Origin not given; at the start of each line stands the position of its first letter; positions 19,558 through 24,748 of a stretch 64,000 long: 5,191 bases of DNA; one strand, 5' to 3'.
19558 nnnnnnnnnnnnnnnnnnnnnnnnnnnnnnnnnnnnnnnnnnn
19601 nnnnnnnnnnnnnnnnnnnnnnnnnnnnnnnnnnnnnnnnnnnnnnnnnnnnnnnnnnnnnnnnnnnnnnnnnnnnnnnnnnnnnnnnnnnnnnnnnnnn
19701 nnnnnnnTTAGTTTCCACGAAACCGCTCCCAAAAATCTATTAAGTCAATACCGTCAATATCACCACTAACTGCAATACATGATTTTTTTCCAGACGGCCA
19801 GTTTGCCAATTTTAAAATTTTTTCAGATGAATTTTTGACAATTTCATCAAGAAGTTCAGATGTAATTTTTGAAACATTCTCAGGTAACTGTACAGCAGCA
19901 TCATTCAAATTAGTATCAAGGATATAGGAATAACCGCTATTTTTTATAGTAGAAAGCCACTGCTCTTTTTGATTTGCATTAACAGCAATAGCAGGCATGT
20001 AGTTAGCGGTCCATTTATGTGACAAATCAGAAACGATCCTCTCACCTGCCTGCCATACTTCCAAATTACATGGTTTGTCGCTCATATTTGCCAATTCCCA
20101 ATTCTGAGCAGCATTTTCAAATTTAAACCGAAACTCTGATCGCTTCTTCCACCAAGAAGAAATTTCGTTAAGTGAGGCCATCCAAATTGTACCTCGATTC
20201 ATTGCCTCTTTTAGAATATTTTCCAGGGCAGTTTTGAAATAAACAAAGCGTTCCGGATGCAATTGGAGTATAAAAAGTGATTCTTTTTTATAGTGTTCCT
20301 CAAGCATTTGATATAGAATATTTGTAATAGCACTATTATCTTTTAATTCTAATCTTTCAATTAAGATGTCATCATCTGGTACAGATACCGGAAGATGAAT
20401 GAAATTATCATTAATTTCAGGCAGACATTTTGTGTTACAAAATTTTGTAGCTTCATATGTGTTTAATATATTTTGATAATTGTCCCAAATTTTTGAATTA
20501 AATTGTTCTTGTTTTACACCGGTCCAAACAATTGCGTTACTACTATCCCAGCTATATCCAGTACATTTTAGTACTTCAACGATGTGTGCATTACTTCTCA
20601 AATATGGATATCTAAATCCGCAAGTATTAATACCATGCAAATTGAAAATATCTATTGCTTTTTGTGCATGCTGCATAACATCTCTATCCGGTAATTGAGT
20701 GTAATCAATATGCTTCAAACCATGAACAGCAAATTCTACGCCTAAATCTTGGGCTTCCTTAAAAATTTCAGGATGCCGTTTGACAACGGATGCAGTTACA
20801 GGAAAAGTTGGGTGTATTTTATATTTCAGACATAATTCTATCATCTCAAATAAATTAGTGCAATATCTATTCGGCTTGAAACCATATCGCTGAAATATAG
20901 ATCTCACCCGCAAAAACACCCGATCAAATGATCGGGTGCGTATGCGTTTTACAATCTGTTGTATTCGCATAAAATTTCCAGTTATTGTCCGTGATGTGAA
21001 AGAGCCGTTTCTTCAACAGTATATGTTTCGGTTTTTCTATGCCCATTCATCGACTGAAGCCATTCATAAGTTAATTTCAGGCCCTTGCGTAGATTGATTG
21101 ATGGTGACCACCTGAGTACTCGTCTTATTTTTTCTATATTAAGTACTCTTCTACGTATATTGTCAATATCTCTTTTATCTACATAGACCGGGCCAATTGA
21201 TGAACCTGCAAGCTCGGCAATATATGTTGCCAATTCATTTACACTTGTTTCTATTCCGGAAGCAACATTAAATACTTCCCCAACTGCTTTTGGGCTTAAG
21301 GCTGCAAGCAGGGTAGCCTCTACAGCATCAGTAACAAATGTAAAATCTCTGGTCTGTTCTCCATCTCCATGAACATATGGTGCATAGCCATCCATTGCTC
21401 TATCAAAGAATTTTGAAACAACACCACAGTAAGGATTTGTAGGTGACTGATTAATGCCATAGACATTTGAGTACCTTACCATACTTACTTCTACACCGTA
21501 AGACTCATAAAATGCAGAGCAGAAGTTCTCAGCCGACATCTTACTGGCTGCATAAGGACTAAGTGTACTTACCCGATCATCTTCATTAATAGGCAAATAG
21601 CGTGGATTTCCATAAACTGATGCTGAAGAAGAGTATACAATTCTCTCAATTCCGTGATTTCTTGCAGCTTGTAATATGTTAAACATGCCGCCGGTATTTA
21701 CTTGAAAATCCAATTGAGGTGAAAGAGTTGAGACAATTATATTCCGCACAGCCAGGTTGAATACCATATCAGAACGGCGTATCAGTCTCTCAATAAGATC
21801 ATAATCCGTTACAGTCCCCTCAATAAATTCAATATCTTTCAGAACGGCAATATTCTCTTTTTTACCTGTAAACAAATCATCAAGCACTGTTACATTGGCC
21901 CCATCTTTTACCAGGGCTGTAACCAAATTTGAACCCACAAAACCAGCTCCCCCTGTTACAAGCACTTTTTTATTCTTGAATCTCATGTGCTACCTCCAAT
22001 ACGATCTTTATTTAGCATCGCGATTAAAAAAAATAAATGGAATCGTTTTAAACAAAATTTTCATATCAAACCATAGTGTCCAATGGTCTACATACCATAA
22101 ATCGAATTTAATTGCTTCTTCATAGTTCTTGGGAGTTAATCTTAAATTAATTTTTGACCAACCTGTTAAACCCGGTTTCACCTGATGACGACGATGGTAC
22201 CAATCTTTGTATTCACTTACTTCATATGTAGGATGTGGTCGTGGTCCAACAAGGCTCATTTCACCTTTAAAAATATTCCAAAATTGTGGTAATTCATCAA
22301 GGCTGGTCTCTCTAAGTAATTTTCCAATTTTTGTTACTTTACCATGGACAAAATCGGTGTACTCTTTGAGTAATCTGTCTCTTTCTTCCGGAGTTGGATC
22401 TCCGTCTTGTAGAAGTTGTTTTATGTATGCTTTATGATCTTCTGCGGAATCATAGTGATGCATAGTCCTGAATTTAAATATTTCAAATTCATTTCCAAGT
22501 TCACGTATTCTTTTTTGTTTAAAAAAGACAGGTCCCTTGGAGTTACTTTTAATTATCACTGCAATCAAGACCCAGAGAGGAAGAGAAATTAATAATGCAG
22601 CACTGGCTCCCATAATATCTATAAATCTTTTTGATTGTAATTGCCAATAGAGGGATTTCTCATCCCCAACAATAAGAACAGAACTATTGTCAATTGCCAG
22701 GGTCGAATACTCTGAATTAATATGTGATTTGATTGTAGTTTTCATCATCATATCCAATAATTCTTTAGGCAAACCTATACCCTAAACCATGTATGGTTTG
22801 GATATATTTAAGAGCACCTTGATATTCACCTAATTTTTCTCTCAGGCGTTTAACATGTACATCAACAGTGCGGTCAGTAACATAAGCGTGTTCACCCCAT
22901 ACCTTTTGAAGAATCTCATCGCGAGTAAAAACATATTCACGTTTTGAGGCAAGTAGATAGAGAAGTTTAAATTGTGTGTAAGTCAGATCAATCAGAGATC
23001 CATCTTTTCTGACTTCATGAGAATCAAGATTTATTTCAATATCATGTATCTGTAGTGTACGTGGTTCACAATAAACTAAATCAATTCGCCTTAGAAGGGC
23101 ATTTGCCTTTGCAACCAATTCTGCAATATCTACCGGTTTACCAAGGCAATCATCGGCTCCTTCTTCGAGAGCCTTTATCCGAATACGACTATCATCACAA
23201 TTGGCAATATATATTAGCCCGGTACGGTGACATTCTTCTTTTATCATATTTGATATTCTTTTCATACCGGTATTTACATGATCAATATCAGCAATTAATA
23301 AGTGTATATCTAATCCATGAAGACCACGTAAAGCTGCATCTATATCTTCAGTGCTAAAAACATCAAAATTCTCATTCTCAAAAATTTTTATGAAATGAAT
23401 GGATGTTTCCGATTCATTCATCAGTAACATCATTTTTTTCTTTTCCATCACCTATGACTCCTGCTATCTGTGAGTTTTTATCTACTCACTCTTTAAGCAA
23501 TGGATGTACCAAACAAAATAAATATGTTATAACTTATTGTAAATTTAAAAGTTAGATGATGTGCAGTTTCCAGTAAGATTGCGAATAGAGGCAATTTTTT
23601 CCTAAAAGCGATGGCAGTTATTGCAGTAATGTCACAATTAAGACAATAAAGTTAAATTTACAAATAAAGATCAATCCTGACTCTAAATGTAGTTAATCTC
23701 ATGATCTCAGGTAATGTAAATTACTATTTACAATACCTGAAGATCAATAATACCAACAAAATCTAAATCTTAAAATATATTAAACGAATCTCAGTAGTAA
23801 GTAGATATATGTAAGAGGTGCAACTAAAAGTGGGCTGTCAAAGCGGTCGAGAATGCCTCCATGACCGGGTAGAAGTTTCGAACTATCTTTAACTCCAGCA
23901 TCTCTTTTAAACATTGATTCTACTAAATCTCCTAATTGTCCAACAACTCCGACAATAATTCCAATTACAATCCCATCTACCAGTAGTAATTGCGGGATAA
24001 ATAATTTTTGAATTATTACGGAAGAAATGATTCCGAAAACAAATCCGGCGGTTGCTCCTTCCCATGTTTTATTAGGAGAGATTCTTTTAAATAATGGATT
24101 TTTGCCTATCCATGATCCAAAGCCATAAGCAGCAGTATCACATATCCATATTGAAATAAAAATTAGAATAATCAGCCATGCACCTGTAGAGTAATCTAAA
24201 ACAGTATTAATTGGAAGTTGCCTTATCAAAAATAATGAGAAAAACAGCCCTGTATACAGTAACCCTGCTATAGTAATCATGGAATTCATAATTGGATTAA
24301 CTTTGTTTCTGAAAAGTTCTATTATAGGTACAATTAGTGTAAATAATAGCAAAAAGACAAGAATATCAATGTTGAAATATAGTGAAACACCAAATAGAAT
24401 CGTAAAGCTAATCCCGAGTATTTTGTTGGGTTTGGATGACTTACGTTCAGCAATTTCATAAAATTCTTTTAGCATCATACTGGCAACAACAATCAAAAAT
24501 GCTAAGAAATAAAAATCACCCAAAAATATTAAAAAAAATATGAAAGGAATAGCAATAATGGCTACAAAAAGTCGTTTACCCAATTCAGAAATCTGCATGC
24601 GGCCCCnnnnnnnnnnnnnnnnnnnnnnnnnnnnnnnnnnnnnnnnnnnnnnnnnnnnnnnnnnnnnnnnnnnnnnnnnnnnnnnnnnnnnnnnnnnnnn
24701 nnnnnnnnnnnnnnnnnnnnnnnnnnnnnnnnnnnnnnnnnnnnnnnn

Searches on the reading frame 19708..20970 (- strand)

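Call 41: search_protein_families(library=pfam, proteins=[window:19708-20970:-], max_evalue=0.00001)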
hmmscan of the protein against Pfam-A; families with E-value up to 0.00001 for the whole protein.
window:19708-20970:- (420 aa): 1 family
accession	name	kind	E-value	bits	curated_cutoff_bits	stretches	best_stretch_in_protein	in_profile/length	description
PF01522.26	Polysacc_deac_1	-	1.3e-12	48.2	23.1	1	43-139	24-121/124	Polysaccharide deacetylase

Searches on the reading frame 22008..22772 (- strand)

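Call 39: search_protein_families(library=pfam, proteins=[window:22008-22772:-], max_evalue=0.00001)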
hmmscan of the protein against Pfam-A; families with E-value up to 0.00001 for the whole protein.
window:22008-22772:- (254 aa): 1 family
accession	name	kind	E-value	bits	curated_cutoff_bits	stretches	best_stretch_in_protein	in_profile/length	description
PF02397.22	Bac_transf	-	1.1e-61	207.9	27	1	48-248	1-178/179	Bacterial sugar transferase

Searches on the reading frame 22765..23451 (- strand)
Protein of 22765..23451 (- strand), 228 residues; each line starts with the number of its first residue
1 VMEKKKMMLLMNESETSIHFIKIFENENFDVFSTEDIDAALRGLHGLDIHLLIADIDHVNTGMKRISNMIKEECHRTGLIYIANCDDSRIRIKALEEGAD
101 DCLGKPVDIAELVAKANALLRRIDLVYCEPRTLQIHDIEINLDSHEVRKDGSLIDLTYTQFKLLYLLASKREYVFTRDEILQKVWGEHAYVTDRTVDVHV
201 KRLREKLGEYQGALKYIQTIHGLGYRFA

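Call 39: search_protein_families(library=pfam, proteins=[window:22765-23451:-], max_evalue=0.00001)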
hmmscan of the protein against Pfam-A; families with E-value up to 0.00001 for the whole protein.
window:22765-23451:- (228 aa): 2 families
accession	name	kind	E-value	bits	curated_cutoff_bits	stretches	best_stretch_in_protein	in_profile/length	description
PF00486.34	Trans_reg_C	-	7.8e-26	90.4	26.2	1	153-227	3-77/77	Transcriptional regulatory protein, C terminal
PF00072.30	Response_reg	-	1.7e-09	38.3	30.2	1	22-116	16-110/111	Response regulator receiver domain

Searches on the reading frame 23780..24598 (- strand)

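Call 39: search_protein_families(library=pfam, proteins=[window:23780-24598:-], max_evalue=0.00001)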
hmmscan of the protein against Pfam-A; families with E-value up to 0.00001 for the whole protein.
window:23780-24598:- (272 aa): 1 family
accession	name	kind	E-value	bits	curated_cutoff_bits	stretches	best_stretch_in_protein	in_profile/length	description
PF01148.25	CTP_transf_1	-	6.4e-63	213.5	24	1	8-268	2-262/264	Cytidylyltransferase family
